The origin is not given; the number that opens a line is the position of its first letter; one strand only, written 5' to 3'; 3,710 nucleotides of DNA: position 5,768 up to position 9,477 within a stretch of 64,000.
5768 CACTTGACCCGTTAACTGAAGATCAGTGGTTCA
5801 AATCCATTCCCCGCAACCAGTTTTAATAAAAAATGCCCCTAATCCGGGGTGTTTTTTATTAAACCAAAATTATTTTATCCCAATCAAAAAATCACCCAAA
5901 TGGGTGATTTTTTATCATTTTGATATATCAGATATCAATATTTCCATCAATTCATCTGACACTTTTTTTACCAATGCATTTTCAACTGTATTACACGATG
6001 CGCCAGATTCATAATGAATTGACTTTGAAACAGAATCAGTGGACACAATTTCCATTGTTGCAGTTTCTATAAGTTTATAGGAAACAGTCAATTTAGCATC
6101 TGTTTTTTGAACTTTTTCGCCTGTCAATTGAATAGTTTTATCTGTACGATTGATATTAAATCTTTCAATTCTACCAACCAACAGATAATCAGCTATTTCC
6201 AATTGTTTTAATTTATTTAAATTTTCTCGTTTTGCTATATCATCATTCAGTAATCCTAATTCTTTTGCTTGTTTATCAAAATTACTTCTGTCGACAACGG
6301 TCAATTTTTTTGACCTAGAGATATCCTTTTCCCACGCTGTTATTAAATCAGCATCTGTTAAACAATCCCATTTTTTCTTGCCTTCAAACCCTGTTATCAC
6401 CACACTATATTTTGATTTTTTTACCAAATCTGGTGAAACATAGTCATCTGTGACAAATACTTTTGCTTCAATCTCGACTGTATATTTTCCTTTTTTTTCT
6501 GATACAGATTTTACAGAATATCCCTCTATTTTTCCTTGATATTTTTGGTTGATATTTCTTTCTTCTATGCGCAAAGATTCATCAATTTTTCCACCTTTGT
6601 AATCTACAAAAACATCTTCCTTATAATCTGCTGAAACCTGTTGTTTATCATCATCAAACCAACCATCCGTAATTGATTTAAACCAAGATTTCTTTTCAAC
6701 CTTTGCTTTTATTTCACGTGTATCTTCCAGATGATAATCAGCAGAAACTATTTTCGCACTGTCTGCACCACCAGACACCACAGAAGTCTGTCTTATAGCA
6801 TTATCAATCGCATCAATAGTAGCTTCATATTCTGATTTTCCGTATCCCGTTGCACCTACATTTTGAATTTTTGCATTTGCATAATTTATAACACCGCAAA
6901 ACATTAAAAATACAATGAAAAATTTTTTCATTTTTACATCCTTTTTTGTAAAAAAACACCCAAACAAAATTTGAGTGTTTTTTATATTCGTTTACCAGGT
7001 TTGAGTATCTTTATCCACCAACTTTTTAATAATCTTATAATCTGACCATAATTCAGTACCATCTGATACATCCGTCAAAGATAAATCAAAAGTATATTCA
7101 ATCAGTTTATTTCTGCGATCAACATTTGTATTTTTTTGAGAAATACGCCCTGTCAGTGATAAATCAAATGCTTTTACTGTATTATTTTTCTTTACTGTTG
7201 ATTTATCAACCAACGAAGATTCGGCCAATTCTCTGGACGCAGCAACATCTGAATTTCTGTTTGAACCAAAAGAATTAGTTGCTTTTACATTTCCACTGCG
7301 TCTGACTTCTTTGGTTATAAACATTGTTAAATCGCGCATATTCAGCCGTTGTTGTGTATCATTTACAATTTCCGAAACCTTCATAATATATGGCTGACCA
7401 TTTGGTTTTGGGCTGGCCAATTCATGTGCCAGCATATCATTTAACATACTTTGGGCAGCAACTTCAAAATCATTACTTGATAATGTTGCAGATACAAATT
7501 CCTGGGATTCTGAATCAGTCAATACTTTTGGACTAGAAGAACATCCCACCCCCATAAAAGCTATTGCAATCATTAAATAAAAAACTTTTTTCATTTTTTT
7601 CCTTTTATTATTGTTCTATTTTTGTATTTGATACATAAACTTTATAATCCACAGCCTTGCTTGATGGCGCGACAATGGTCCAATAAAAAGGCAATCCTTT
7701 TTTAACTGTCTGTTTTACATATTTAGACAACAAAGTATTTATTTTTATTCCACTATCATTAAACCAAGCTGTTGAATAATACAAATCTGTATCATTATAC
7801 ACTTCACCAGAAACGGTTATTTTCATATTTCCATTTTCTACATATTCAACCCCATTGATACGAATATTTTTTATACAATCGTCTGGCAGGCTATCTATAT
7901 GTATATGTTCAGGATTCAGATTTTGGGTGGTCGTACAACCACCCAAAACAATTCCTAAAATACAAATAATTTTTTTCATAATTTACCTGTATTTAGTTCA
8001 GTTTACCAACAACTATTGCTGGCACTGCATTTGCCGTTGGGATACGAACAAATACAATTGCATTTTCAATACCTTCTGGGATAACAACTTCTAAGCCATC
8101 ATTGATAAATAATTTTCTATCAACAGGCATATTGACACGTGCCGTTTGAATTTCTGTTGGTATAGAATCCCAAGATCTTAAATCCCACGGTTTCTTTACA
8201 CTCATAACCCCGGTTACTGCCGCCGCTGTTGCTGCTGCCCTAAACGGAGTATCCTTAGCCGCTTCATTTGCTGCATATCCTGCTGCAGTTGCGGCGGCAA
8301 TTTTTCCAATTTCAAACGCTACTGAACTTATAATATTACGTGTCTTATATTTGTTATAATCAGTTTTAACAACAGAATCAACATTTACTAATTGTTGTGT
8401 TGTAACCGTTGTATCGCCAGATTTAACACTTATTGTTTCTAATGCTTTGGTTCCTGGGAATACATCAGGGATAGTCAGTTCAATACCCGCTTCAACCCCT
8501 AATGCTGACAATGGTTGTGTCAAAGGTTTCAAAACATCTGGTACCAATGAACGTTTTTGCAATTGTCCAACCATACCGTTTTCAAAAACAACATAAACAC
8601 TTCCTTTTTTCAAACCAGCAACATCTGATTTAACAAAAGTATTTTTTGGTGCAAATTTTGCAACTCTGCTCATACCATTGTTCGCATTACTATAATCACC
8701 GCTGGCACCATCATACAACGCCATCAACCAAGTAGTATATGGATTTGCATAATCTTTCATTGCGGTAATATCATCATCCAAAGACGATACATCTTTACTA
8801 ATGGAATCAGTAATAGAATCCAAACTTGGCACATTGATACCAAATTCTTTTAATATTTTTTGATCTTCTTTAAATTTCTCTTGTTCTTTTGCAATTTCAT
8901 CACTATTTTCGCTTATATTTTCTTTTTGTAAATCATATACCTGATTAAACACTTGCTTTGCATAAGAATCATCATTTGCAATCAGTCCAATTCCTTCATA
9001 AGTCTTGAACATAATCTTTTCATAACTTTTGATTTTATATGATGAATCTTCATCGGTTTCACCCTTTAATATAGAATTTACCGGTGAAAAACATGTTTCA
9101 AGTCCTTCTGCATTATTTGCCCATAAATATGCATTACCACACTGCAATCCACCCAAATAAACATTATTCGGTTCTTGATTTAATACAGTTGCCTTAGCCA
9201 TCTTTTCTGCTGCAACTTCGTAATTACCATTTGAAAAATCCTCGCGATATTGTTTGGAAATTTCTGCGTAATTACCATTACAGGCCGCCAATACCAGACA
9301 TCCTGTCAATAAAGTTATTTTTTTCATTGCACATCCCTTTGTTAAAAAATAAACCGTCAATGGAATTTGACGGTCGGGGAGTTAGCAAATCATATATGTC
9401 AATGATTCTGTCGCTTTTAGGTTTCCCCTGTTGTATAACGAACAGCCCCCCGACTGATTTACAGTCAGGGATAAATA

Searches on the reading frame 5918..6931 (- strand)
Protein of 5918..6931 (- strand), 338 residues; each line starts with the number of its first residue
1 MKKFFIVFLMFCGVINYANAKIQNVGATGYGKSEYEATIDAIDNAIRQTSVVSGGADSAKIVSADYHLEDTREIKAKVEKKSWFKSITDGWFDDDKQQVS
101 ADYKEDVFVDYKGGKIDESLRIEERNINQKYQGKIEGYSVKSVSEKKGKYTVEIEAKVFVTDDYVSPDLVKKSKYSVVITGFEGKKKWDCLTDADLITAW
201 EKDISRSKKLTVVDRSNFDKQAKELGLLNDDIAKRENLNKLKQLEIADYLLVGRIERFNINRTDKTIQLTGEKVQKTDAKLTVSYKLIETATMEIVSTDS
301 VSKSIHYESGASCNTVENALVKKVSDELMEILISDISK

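Call 25: search_protein_families(library=pfam, proteins=[window:5918-6931:-], max_evalue=0.01)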
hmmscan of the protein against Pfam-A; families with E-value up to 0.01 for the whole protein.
window:5918-6931:- (338 aa): 2 families
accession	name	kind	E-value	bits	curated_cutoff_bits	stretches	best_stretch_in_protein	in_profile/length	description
PF03783.19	CsgG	-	4.3e-07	29.9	20.8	1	205-308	49-155/210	Curli production assembly/transport component CsgG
PF13036.11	LpoB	-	0.0083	16.5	22.3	0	195-261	49-115/147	Peptidoglycan-synthase activator LpoB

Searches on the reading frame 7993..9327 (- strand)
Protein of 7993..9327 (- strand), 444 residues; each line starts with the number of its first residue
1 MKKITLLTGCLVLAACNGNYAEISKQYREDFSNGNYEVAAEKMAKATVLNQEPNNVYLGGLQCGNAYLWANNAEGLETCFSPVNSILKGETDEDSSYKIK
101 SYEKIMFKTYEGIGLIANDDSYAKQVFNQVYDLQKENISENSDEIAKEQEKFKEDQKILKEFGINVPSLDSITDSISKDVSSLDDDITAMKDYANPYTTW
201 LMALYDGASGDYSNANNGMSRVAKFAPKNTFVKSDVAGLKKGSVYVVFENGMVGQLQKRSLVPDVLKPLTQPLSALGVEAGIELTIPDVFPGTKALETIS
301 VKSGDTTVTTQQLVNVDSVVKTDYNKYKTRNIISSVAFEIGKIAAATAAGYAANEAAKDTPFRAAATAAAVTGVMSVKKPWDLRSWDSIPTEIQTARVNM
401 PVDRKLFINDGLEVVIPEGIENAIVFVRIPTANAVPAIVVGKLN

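Call 25: search_protein_families(library=pfam, proteins=[window:7996-9327:-], max_evalue=0.01)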
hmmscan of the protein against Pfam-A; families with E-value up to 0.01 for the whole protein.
window:7996-9327:- (444 aa): 0 families

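Call 26: search_protein_families(library=pfam, alignment_id=A2, max_evalue=0.001)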
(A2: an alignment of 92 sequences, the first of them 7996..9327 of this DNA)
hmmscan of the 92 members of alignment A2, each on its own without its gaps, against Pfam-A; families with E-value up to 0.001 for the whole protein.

A. member 1, window:7996-9327:- (444 aa): 0 families

B. families by the number of members that match (of 92 scanned): 20 families
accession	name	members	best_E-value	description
PF03797.25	Autotransporter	8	3.1e-33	Autotransporter beta-domain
PF13505.12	OMP_b-brl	6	2.9e-15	Outer membrane protein beta-barrel domain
PF02415.23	Chlam_PMP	4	2.1e-26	Chlamydia polymorphic membrane protein (Chlamydia_PMP) repeat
PF09479.16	Flg_new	3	1.1e-12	Listeria-Bacteroides repeat domain (List_Bact_rpt)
PF00535.33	Glycos_transf_2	2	3.7e-41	Glycosyl transferase family 2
PF00580.27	UvrD-helicase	2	4.1e-19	UvrD/REP helicase N-terminal domain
PF10111.15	Glyco_tranf_2_2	2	2.8e-16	Glycosyltransferase like family 2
PF13245.12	AAA_19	2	2.5e-11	AAA domain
PF13641.12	Glyco_tranf_2_3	2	8.7e-11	Glycosyltransferase like family 2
PF08805.16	PilS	2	2.6e-08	PilS N terminal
PF02462.21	Opacity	2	4.7e-06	Opacity family porin protein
PF20619.3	DUF6804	1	2.2e-22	Family of unknown function (DUF6804)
PF04991.19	LicD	1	1.5e-17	LicD family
PF01607.29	CBM_14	1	1.1e-09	Chitin binding Peritrophin-A domain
PF03895.21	YadA_anchor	1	2.6e-09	YadA-like membrane anchor domain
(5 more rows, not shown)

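Call 59: find_encoding_contigs(protein=window:7993-9327:-, flank=3000, max_places=4)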
Protein window:7993-9327:- (444 aa): 13 contigs read that carry it; 4 places shown.
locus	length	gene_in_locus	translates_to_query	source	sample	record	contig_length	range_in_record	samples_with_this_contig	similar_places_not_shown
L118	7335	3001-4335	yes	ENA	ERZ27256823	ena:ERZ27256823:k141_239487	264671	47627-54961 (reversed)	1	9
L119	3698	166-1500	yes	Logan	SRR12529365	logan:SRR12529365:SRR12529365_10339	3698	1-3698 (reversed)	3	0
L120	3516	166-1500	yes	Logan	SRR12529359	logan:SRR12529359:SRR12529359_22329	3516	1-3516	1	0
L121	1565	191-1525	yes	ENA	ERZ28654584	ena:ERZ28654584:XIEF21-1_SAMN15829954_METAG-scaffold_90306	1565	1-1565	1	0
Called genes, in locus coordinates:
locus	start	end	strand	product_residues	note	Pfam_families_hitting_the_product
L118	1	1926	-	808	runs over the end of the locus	PF27097:VirB4_TrbE_N, PF03135:CagE_TrbE_VirB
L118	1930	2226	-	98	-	PF05101:VirB3 (weak)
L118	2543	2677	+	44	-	PF00444:Ribosomal_L36 (weak)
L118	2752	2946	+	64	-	-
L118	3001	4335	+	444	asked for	-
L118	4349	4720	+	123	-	-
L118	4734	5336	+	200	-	PF13036:LpoB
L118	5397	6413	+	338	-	PF03783:CsgG (weak)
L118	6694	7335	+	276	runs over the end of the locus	PF02498:Bro-N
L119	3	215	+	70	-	?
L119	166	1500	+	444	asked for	-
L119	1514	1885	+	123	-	-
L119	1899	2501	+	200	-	PF13036:LpoB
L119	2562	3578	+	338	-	PF03783:CsgG (weak)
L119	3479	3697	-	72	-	?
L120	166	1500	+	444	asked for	-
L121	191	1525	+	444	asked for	-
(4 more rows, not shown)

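Call 60: find_homologous_proteins(query=window:7996-9327:-, max_evalue=0.00001)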
Query window:7996-9327:- (444 aa): 37 proteins with E <= 0.00001 among 8000 candidates.
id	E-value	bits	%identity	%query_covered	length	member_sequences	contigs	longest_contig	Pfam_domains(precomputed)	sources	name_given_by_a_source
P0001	8.7e-289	975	100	100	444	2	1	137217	-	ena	-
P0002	5.9e-184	630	65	100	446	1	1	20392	-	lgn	-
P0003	3.0e-181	621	62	100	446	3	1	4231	-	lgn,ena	-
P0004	7.4e-180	617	63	99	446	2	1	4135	-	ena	-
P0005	3.8e-178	611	62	100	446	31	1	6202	-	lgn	-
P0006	6.2e-178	610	62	100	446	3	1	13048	-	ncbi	-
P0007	2.1e-177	608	61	100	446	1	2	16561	-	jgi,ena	-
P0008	1.2e-176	606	62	100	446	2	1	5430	-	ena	-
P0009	2.2e-175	602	62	100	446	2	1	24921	-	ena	-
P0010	3.1e-175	601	61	100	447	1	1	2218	-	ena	-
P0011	4.4e-175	601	60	100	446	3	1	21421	-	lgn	-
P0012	8.9e-175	600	61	100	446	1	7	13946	-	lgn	-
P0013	2.9e-174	598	61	99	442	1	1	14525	-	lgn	-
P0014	3.2e-173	595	59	100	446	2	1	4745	-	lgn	-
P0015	7.1e-172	590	59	100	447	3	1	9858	-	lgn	-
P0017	1.3e-166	573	58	100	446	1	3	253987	-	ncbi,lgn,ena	-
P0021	2.8e-131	457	50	100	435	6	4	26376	-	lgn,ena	-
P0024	1.3e-129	451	48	100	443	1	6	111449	-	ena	-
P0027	6.0e-120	419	45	98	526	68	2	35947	-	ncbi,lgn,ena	-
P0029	1.1e-118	415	48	100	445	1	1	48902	-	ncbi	-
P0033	3.8e-76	275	40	87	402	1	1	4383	-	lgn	-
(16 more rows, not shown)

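Call 61: find_encoding_contigs(protein=P0002, flank=2500, max_places=1)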
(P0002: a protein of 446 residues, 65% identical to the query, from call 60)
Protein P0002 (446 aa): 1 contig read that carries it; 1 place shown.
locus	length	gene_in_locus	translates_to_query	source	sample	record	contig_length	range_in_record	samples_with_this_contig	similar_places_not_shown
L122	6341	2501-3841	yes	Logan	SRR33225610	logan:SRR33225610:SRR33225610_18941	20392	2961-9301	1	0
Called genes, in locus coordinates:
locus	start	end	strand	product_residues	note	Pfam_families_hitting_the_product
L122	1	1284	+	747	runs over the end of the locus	PF04313:HSDR_N (weak)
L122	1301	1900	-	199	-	PF00239:Resolvase, PF13936:HTH_38 (faint)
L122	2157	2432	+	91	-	-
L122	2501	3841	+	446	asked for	-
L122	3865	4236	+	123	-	PF07233:DUF1425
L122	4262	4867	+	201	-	PF13036:LpoB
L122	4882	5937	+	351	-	PF03783:CsgG (weak)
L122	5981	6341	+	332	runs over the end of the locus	-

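Call 62: find_encoding_contigs(protein=P0017, flank=2500, max_places=1)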
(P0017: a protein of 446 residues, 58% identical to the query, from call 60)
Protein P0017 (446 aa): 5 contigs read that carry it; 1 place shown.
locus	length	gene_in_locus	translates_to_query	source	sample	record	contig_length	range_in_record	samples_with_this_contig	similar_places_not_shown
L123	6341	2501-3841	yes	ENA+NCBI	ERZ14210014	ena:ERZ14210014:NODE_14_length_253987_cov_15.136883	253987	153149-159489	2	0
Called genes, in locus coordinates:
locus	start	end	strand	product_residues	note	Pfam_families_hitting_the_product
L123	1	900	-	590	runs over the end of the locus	PF00664:ABC_membrane, PF02463:SMC_N, PF00005:ABC_tran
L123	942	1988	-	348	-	-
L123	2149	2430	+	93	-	-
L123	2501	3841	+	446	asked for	-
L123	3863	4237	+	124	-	PF07233:DUF1425 (weak)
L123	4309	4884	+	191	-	PF13036:LpoB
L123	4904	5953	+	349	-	PF03783:CsgG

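Call 63: find_encoding_contigs(protein=P0021, flank=2500, max_places=1)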
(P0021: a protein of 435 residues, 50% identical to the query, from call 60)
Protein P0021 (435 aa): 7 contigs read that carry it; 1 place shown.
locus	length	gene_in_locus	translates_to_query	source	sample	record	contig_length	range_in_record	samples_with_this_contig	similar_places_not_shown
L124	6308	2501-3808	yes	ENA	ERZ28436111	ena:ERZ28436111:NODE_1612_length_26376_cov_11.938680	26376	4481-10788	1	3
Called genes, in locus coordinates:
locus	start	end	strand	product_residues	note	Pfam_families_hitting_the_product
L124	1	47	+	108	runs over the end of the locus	-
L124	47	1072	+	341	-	PF00078:RVT_1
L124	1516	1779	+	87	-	-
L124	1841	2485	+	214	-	PF13505:OMP_b-brl, PF03349:Toluene_X (faint), PF02462:Opacity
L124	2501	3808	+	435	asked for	-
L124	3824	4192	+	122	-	PF07233:DUF1425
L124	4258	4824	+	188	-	PF13036:LpoB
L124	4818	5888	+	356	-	PF03783:CsgG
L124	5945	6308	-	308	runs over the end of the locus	PF05958:tRNA_U5-meth_tr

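Call 64: find_encoding_contigs(protein=P0024, flank=2500, max_places=1)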
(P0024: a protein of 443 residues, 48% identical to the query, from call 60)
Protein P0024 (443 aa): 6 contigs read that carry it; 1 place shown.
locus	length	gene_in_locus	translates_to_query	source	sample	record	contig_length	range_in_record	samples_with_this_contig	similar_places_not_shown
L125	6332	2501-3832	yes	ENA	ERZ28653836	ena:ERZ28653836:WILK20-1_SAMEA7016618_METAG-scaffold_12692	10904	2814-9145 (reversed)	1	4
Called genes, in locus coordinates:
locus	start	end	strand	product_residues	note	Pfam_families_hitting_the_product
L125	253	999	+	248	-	PF09479:Flg_new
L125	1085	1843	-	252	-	-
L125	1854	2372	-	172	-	-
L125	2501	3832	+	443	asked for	-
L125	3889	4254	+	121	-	PF07233:DUF1425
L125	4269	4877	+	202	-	PF13036:LpoB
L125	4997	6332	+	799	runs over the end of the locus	PF00133:tRNA-synt_1, PF01406:tRNA-synt_1e (faint), PF09334:tRNA-synt_1g, PF13603:tRNA-synt_1_2 (faint), PF08264:Anticodon_1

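Call 65: find_encoding_contigs(protein=P0027, flank=2500, max_places=1)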
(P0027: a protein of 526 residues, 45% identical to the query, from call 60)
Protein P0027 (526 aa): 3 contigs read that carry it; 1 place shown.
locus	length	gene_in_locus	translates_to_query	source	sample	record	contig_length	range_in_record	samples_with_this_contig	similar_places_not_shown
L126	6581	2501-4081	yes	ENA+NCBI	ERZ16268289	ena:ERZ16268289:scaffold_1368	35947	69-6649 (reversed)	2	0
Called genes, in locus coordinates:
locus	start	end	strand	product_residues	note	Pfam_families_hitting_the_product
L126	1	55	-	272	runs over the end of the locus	PF00106:adh_short, PF13561:adh_short_C2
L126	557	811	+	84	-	-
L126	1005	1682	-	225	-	PF00899:ThiF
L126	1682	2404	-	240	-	PF01026:TatD_DNase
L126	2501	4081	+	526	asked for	-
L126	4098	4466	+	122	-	PF07233:DUF1425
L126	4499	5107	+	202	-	PF13036:LpoB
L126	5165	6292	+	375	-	PF03783:CsgG (weak)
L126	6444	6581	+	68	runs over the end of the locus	?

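Call 66: find_encoding_contigs(protein=P0029, flank=2500, max_places=1)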
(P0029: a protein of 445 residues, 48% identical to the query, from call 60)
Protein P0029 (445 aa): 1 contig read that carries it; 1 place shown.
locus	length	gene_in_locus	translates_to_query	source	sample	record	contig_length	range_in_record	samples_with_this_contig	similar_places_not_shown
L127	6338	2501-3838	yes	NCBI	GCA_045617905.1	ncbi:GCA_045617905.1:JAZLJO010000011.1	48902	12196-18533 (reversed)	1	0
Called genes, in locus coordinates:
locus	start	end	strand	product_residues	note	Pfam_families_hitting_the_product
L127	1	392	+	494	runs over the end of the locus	-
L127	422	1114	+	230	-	-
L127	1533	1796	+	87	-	-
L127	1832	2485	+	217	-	PF13505:OMP_b-brl, PF02462:Opacity, PF01617:Surface_Ag_2 (weak)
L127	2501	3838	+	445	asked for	-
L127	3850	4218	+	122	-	PF07233:DUF1425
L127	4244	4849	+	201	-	PF13036:LpoB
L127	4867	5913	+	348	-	PF03783:CsgG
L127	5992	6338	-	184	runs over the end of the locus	PF13238:AAA_18, PF13671:AAA_33, PF00406:ADK, PF13207:AAA_17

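Call 67: find_encoding_contigs(protein=P0033, flank=2500, max_places=1)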
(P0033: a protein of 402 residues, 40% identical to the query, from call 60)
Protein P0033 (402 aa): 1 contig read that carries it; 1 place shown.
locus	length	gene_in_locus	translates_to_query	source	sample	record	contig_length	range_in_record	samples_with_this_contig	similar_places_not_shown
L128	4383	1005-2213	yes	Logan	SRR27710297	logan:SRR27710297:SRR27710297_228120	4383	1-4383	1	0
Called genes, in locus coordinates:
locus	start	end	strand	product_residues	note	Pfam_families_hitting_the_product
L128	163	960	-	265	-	PF13413:HTH_25, PF13464:RodZ_C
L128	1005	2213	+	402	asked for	-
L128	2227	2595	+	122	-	PF07233:DUF1425 (weak)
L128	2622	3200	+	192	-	PF13036:LpoB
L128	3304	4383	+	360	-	?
